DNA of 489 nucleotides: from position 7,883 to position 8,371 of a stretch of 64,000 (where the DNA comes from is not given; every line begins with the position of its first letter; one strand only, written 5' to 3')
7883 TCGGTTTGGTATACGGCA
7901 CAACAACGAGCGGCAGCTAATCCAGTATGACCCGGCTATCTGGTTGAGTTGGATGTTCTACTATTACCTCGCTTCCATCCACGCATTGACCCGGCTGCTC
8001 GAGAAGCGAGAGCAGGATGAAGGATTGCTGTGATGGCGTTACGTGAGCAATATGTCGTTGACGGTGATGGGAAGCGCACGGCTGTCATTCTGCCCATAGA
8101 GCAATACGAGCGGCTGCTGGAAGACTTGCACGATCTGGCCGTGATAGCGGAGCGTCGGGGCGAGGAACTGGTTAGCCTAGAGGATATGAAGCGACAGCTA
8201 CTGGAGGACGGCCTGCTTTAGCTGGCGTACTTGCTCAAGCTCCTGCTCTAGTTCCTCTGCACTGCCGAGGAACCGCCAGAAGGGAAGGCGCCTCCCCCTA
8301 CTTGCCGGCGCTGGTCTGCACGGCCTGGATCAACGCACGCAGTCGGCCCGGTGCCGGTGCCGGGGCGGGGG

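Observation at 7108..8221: AbiJ-sized protein with a C-terminal Rx4H (HEPN-like) motif, translationally coupled to a downstream Phd/YefM-like antitoxin: non-canonical toxin-antitoxin or abortive-infection pair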

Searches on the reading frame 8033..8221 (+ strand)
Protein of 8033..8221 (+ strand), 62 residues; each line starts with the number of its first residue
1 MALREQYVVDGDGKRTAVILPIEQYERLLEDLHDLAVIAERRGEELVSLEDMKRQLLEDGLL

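Call 3: search_protein_families(library=pfam, proteins=[window:8033-8221:+], max_evalue=1)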
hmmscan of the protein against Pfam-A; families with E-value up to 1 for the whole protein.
window:8033-8221:+ (62 aa): 3 families
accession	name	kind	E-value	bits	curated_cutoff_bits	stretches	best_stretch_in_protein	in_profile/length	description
PF18506.7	RelB-like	-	3.3e-09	36.9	27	1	4-54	3-56/62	RelB Antitoxin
PF02604.26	PhdYeFM_antitox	-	1.9e-05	24.8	29.8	1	6-42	26-61/74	Antitoxin Phd_YefM, type II toxin-antitoxin system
PF01518.21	PolyG_pol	-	0.17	11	25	1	7-39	180-211/366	Sigma NS protein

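Call 4: search_protein_families(library=padloc, proteins=[window:8033-8221:+], max_evalue=1)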
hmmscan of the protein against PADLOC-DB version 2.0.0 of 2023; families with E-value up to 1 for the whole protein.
window:8033-8221:+ (62 aa): 0 families

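Call 5: search_protein_families(library=ncbifam, proteins=[window:8033-8221:+], max_evalue=1)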
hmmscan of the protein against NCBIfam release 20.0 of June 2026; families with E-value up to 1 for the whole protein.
window:8033-8221:+ (62 aa): 1 family
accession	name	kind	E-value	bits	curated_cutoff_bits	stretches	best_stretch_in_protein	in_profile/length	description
TIGR01552.1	phd_fam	subfamily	0.009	15.3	20.8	1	13-34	30-51/53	type II toxin-antitoxin system prevent-host-death family antitoxin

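Call 9: search_solved_structures(query=window:8033-8221:+, max_evalue=1, show_alignments=2)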
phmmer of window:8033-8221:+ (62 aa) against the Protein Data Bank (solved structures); distinct sequences matched with E-value up to 1: 2.
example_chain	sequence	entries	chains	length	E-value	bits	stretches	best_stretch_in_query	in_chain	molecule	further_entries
6m3d_C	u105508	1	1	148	0.0081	19.6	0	9-48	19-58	Segmentation polarity homeobox protein engrailed,Segmentation polarity homeobox protein en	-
6y06_A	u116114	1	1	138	0.56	13.8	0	15-50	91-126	Moevan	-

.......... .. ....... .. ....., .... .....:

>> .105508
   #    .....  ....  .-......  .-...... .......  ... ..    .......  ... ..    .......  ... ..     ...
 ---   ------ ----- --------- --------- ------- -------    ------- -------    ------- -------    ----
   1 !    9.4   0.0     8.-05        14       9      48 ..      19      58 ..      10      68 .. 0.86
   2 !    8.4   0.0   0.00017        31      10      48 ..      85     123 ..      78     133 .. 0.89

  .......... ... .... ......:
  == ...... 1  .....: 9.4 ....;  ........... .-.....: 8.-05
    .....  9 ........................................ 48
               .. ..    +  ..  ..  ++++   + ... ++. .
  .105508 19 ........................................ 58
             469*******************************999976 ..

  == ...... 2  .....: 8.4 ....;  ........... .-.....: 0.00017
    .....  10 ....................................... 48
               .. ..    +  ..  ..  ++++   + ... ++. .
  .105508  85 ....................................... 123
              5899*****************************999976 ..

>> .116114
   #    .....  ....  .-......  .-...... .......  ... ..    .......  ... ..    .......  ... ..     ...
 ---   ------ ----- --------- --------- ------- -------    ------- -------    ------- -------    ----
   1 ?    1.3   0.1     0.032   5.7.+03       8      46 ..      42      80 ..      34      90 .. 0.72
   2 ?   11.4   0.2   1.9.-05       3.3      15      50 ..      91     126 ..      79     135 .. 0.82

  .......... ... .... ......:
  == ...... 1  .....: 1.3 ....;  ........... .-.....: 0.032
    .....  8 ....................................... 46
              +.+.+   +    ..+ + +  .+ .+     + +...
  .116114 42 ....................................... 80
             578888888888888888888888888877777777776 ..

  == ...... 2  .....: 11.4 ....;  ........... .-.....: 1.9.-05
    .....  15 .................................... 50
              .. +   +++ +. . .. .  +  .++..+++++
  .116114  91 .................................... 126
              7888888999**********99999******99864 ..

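Call 26: find_homologous_proteins(query=window:8033-8221:+, max_evalue=0.001)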
Query window:8033-8221:+ (62 aa): 463 proteins with E <= 0.001 among 469 candidates; the best 120 are listed.
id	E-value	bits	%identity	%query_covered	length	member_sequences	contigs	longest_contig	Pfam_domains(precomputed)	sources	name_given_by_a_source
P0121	1.8e-30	120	100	100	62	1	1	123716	PF18506.8,PF02604.27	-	-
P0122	2.2e-26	107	90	100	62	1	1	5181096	PF18506.8,PF02604.27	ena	-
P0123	3.7e-26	107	87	100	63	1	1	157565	PF18506.8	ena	-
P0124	4.3e-26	106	85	100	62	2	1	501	PF18506.8,PF02604.27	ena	-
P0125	1.2e-25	105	85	100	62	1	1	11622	PF18506.8,PF02604.27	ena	-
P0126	1.9e-25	104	85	97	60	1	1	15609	PF18506.8,PF02604.27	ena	-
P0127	2.0e-25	104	85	97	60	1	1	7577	PF18506.8,PF02604.27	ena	-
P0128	2.9e-25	104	85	100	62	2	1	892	PF18506.8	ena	-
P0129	7.6e-25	103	82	100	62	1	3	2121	PF18506.8,PF02604.27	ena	-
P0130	1.0e-24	102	87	97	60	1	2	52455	PF18506.8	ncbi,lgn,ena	-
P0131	2.1e-24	101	87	98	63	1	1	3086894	PF18506.8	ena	-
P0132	3.0e-24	101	83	97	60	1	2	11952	PF18506.8,PF02604.27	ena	-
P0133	9.4e-24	99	84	98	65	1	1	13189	PF18506.8,PF02604.27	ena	-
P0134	1.1e-23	99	80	97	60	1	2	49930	PF18506.8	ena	-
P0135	1.4e-23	99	82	97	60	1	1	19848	PF18506.8,PF02604.27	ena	-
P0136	1.5e-23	99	85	98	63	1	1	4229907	PF18506.8,PF02604.27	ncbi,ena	-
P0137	1.7e-23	98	81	100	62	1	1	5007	PF18506.8,PF02604.27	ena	-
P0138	3.0e-23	98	79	100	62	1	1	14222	PF18506.8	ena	-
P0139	3.0e-23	98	79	100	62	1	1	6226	PF18506.8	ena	-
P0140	4.4e-23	97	82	98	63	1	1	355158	PF18506.8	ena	-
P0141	4.5e-23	97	80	97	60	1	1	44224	PF18506.8,PF02604.27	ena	-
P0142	5.5e-23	97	82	100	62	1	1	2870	PF18506.8,PF02604.27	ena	-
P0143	5.6e-23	97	80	97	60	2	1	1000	PF18506.8,PF02604.27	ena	-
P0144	6.1e-23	97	77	100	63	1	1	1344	PF18506.8,PF02604.27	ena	-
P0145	9.4e-23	96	78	97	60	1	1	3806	PF18506.8,PF02604.27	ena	-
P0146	9.4e-23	96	82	98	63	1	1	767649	PF18506.8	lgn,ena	-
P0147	1.1e-22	96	82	97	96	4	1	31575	PF18506.8,PF02604.27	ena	-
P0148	1.1e-22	96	79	100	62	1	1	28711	PF18506.8,PF02604.27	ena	-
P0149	1.3e-22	96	82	97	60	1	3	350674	PF18506.8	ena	-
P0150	1.4e-22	96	84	92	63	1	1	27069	PF18506.8,PF02604.27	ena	-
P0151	1.9e-22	95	80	98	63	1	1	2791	PF18506.8,PF02604.27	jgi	-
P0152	1.9e-22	95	82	97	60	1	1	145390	PF18506.8,PF02604.27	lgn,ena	-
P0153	2.6e-22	95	80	97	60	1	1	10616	PF18506.8,PF02604.27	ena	-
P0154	4.5e-22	94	82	97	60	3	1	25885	PF18506.8,PF02604.27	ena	-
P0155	5.1e-22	94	82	100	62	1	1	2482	PF18506.8,PF02604.27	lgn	-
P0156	5.1e-22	94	83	94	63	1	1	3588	PF18506.8,PF02604.27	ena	-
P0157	9.0e-22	93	83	94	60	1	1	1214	PF18506.8,PF02604.27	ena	-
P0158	1.2e-21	93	75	97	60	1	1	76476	PF18506.8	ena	-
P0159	1.4e-21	92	80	95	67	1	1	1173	PF18506.8,PF02604.27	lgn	-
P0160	2.0e-21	92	74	98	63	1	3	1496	PF18506.8,PF02604.27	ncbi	-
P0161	2.3e-21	92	77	98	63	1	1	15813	PF18506.8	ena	-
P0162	3.4e-21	91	75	98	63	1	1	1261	PF18506.8,PF02604.27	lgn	-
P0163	3.7e-21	91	78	97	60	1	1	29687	PF18506.8,PF02604.27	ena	-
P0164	5.1e-21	91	74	98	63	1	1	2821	PF18506.8,PF02604.27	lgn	-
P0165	7.9e-21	90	76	95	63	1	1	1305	PF18506.8,PF02604.27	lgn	-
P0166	8.2e-21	90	76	95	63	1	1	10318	PF18506.8,PF02604.27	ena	-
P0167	1.0e-20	90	77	98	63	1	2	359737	PF18506.8,PF02604.27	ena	-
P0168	1.1e-20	90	77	97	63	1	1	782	PF18506.8,PF02604.27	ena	-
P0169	1.1e-20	90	74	98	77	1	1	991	PF18506.8,PF02604.27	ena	-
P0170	1.2e-20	89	75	97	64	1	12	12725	PF18506.8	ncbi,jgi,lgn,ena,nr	ncbi:MAG: type II toxin-antitoxin system Phd/YefM family antitoxin [Chloroflexi bacterium]|nr:type I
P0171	1.3e-20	89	75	97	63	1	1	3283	PF18506.8,PF02604.27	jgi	-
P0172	3.5e-20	88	71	100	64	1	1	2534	PF18506.8,PF02604.27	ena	-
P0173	3.7e-20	88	72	98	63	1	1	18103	PF18506.8,PF02604.27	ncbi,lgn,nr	ncbi:MAG: type II toxin-antitoxin system Phd/YefM family antitoxin [Anaerolineae bacterium]|nr:type 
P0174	4.5e-20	88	70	98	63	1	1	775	PF18506.8,PF02604.27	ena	-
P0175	5.6e-20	87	75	92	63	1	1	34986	PF18506.8,PF02604.27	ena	-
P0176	6.7e-20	87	69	100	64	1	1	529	PF18506.8,PF02604.27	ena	-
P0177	6.8e-20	87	69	100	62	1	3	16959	PF18506.8,PF02604.27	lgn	-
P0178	7.5e-20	87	69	100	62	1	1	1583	PF18506.8,PF02604.27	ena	-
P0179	7.9e-20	87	70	98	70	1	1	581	PF18506.8,PF02604.27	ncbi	-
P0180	8.2e-20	87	72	98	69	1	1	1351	PF18506.8,PF02604.27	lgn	-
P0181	8.4e-20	87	74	98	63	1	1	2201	PF18506.8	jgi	-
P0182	9.7e-20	87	80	90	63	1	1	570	PF18506.8,PF02604.27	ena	-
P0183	1.1e-19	87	72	98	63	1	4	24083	PF18506.8,PF02604.27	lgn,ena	-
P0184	1.1e-19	87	74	94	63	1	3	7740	PF18506.8,PF02604.27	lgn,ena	-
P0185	1.1e-19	86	75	95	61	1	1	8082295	PF18506.8,PF02604.27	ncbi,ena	-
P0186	1.2e-19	86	69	100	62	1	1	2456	PF18506.8,PF02604.27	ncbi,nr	ncbi:MAG TPA: hypothetical protein VHD88_01715 [Pyrinomonadaceae bacterium]|nr:hypothetical protein 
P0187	1.2e-19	86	69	100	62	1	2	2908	PF18506.8,PF02604.27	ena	-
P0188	1.3e-19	86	69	100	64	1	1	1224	PF18506.8,PF02604.27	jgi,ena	-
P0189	1.3e-19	86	72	97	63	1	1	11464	PF18506.8,PF02604.27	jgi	-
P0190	1.4e-19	86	69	100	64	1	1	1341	PF18506.8,PF02604.27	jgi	-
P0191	1.5e-19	86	70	98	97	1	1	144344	PF18506.8,PF02604.27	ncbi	-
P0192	1.5e-19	86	71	95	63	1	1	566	PF18506.8,PF02604.27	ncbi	-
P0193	1.5e-19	86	71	100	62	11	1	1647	PF18506.8,PF02604.27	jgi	-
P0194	1.5e-19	86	69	98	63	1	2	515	PF18506.8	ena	-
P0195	1.7e-19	86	69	100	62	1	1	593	PF18506.8,PF02604.27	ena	-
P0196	1.9e-19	86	69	100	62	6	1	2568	PF18506.8,PF02604.27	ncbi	-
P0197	2.0e-19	86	69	100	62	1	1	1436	PF18506.8,PF02604.27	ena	-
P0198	2.0e-19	86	70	98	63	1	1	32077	PF02604.27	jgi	-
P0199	2.2e-19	85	72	98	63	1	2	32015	PF18506.8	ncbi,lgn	-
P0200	2.5e-19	85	71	100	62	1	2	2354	PF18506.8,PF02604.27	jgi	jgi:PHD/YefM family antitoxin component YafN of YafNO toxin-antitoxin module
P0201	2.8e-19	85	69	100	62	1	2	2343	PF18506.8,PF02604.27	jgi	jgi:hypothetical protein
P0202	2.8e-19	85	80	87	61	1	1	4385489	PF18506.8,PF02604.27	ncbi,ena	-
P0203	2.9e-19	85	69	100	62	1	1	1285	PF18506.8,PF02604.27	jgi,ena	-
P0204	3.0e-19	85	70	97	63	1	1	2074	PF18506.8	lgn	-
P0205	3.1e-19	85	72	98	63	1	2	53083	PF18506.8,PF02604.27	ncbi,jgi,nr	ncbi:MAG: type II toxin-antitoxin system prevent-host-death family antitoxin [Anaerolineae bacterium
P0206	3.2e-19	85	80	87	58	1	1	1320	PF18506.8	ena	-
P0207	3.2e-19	85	71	95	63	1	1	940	PF18506.8,PF02604.27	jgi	jgi:PHD/YefM family antitoxin component YafN of YafNO toxin-antitoxin module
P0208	3.4e-19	85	70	98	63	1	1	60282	PF18506.8,PF02604.27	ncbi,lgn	-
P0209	3.8e-19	85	68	100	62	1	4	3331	PF18506.8,PF02604.27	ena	-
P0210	4.0e-19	85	71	95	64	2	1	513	PF18506.8,PF02604.27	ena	-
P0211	4.0e-19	85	69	100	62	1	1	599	PF18506.8,PF02604.27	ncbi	-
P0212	4.7e-19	84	68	97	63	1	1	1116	PF18506.8,PF02604.27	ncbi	-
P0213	4.8e-19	84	70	98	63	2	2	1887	PF18506.8,PF02604.27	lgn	-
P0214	4.8e-19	84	69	100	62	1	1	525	PF18506.8,PF02604.27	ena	-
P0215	4.8e-19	84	68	100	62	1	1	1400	PF18506.8,PF02604.27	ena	-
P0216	4.9e-19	84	71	100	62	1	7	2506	PF18506.8,PF02604.27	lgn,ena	-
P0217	5.6e-19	84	72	98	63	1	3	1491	PF18506.8,PF02604.27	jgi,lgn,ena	-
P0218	5.6e-19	84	72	98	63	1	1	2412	PF18506.8,PF02604.27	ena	-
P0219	5.8e-19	84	70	98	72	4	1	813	PF18506.8,PF02604.27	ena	-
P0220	6.0e-19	84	73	97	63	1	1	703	PF18506.8,PF02604.27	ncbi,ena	-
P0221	6.1e-19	84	68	100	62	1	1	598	PF18506.8,PF02604.27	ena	-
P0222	6.2e-19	84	69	100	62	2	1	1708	PF18506.8,PF02604.27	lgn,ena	-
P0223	6.6e-19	84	69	98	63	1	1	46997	PF18506.8,PF02604.27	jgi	jgi:PHD/YefM family antitoxin component YafN of YafNO toxin-antitoxin module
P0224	6.6e-19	84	72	98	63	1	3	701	PF18506.8,PF02604.27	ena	-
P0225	7.1e-19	84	69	95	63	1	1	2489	PF18506.8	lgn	-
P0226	7.5e-19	84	73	97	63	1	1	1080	PF18506.8,PF02604.27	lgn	-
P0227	7.8e-19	84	66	100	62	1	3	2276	PF18506.8,PF02604.27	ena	-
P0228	8.1e-19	84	68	100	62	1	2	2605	PF18506.8,PF02604.27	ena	-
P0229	8.1e-19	84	68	100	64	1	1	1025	PF18506.8,PF02604.27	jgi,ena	-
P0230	8.2e-19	84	68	100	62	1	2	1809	PF18506.8,PF02604.27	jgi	jgi:PHD/YefM family antitoxin component YafN of YafNO toxin-antitoxin module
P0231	8.3e-19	84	71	100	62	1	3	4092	PF18506.8,PF02604.27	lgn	-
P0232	8.5e-19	84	71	95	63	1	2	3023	PF18506.8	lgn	-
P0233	8.7e-19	84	71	95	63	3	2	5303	PF18506.8,PF02604.27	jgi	jgi:PHD/YefM family antitoxin component YafN of YafNO toxin-antitoxin module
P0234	9.8e-19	83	63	100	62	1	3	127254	PF18506.8,PF02604.27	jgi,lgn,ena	jgi:PHD/YefM family antitoxin component YafN of YafNO toxin-antitoxin module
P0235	1.0e-18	83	68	100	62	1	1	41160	PF18506.8,PF02604.27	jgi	jgi:PHD/YefM family antitoxin component YafN of YafNO toxin-antitoxin module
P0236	1.1e-18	83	71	95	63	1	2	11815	PF18506.8,PF02604.27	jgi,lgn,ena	jgi:PHD/YefM family antitoxin component YafN of YafNO toxin-antitoxin module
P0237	1.1e-18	83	68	100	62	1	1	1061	PF18506.8,PF02604.27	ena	-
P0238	1.1e-18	83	70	98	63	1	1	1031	PF18506.8,PF02604.27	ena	-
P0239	1.1e-18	83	63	100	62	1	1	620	PF18506.8,PF02604.27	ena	-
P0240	1.2e-18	83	68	100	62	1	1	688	PF18506.8,PF02604.27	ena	-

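Call 27: find_encoding_contigs(protein=P0122, flank=2500, max_places=3)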
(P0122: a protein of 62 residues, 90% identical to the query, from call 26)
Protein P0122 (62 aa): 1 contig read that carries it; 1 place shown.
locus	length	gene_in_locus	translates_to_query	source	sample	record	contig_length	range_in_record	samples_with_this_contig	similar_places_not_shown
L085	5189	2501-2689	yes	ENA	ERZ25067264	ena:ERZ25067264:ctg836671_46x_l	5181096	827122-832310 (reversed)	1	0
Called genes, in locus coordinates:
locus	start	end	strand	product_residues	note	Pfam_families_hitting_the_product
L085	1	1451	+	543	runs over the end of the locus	PF01019:G_glu_transpept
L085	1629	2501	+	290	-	-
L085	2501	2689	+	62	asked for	PF02604:PhdYeFM_antitox (weak), PF18506:RelB-like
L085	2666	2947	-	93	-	PF03683:UPF0175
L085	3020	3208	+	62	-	-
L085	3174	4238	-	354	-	-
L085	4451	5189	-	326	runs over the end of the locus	PF03328:HpcH_HpaI, PF15617:C-C_Bond_Lyase (weak), PF22484:DUF6986 (weak)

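Call 28: find_encoding_contigs(protein=P0131, flank=2500, max_places=3)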
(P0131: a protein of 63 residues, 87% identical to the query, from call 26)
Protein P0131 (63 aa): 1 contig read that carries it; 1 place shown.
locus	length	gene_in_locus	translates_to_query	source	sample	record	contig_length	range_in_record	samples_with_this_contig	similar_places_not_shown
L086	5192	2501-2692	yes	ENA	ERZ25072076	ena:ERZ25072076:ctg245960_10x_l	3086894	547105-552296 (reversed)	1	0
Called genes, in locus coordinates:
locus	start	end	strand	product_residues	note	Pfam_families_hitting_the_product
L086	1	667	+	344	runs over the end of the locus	PF01408:GFO_IDH_MocA, PF22725:GFO_IDH_MocA_C3, PF02894:GFO_IDH_MocA_C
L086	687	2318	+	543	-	PF01019:G_glu_transpept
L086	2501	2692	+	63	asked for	PF18506:RelB-like (weak)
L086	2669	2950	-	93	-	PF03683:UPF0175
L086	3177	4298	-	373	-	-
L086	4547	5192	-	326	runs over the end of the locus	PF03328:HpcH_HpaI, PF15617:C-C_Bond_Lyase (weak), PF22484:DUF6986 (weak)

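Call 29: find_encoding_contigs(protein=P0170, flank=2500, max_places=6)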
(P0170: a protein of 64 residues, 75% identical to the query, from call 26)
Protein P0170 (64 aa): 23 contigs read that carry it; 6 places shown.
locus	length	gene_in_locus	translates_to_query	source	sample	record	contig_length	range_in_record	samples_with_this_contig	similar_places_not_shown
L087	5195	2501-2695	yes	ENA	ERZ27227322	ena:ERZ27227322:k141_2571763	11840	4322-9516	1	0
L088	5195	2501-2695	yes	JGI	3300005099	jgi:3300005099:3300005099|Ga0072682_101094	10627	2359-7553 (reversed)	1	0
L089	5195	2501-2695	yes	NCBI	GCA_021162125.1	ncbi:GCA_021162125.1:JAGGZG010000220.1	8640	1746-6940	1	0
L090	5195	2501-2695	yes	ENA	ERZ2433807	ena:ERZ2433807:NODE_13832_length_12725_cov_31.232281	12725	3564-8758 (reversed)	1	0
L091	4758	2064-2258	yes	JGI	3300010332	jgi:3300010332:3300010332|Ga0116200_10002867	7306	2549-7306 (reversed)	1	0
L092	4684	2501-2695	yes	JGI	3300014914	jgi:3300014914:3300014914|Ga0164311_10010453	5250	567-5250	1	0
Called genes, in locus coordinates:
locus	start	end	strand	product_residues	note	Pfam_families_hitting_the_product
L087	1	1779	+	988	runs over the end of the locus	PF02091:tRNA-synt_2e, PF02092:tRNA_synt_2f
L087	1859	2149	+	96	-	PF01909:NTP_transf_2, PF18765:Polbeta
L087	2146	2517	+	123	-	PF01934:HepT-like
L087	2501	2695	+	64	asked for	PF18506:RelB-like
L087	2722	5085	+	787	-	PF01055:Glyco_hydro_31_2nd (weak), PF02065:Melibiase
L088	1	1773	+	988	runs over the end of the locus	PF02091:tRNA-synt_2e, PF02092:tRNA_synt_2f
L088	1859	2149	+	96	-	PF01909:NTP_transf_2, PF18765:Polbeta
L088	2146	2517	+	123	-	PF01934:HepT-like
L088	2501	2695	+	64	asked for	PF18506:RelB-like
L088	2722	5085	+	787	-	PF01055:Glyco_hydro_31_2nd (weak), PF02065:Melibiase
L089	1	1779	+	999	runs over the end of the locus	PF02091:tRNA-synt_2e, PF02092:tRNA_synt_2f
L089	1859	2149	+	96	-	PF01909:NTP_transf_2, PF18765:Polbeta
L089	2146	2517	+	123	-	PF01934:HepT-like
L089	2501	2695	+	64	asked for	PF18506:RelB-like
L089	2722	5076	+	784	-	PF01055:Glyco_hydro_31_2nd (weak), PF02065:Melibiase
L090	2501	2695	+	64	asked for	PF18506:RelB-like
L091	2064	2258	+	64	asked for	PF18506:RelB-like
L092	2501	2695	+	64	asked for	PF18506:RelB-like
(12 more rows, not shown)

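Call 30: find_encoding_contigs(protein=P0234, flank=2500, max_places=3)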
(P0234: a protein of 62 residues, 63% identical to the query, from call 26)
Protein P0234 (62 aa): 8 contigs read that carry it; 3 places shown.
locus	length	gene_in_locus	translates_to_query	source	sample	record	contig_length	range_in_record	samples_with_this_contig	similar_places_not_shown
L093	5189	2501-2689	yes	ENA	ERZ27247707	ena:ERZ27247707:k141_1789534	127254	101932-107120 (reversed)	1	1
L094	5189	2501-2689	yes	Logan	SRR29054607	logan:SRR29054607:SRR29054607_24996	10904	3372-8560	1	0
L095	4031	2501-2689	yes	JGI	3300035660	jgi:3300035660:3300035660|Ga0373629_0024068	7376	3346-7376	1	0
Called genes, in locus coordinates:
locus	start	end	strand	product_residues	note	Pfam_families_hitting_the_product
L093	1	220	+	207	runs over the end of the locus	PF01712:dNK, PF02223:Thymidylate_kin (weak)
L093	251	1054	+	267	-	PF02548:Pantoate_transf, PF13714:PEP_mutase (weak)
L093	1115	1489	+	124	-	PF05635:23S_rRNA_IVP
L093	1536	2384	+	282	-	PF02569:Pantoate_ligase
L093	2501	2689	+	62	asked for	PF02604:PhdYeFM_antitox (faint), PF18506:RelB-like (weak)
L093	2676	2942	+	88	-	PF05016:ParE_toxin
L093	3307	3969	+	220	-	-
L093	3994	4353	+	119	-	PF02261:Asp_decarbox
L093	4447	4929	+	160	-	PF01797:Y1_Tnp (weak)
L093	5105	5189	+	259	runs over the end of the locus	PF00483:NTP_transferase, PF01128:IspD, PF02348:CTP_transf_3 (weak), PF12804:NTP_transf_3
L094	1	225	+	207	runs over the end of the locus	PF01712:dNK, PF02223:Thymidylate_kin (weak)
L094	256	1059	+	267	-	PF02548:Pantoate_transf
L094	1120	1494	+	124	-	PF05635:23S_rRNA_IVP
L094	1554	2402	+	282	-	PF02569:Pantoate_ligase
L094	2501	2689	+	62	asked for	PF02604:PhdYeFM_antitox (faint), PF18506:RelB-like (weak)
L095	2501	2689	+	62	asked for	PF02604:PhdYeFM_antitox (faint), PF18506:RelB-like (weak)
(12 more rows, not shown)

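Call 55: find_related_loci(query=A4, collection=metagenome_contigs, flank=2500)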
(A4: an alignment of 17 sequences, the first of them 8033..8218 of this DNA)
Query A4 (62 aa) in metagenome_contigs; peptide patterns used: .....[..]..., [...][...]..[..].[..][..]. (x = any residue, [..] = any of these).
600 stretches matched a pattern (row limit reached: there are more); 357 encode a relative of the query (tblastn E <= 1e-3); the best 80 are kept; 80 distinct loci.
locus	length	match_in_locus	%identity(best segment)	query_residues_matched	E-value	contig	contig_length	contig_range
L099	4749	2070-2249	75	2-61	1e-25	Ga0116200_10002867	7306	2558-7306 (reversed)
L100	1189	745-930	66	1-62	2e-25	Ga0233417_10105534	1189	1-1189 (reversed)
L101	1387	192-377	69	1-62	6e-25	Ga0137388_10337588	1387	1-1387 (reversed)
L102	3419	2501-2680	72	3-62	6e-25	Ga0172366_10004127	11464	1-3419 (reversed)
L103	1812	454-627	72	5-62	9e-25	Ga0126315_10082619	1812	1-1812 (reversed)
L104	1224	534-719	69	1-62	7e-25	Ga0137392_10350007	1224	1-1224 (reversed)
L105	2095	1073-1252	65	3-62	1e-24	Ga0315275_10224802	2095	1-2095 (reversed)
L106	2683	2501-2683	69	1-61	1e-24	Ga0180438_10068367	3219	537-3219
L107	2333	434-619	69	1-62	1e-24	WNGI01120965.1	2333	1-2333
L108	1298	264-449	66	1-62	1e-24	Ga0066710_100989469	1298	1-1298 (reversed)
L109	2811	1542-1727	68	1-62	2e-24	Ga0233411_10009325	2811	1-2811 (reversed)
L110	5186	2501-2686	66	1-62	2e-24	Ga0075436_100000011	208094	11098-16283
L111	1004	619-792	72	5-62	1e-24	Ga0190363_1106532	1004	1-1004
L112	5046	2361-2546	66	1-62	4e-24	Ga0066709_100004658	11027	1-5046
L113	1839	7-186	70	3-62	3e-24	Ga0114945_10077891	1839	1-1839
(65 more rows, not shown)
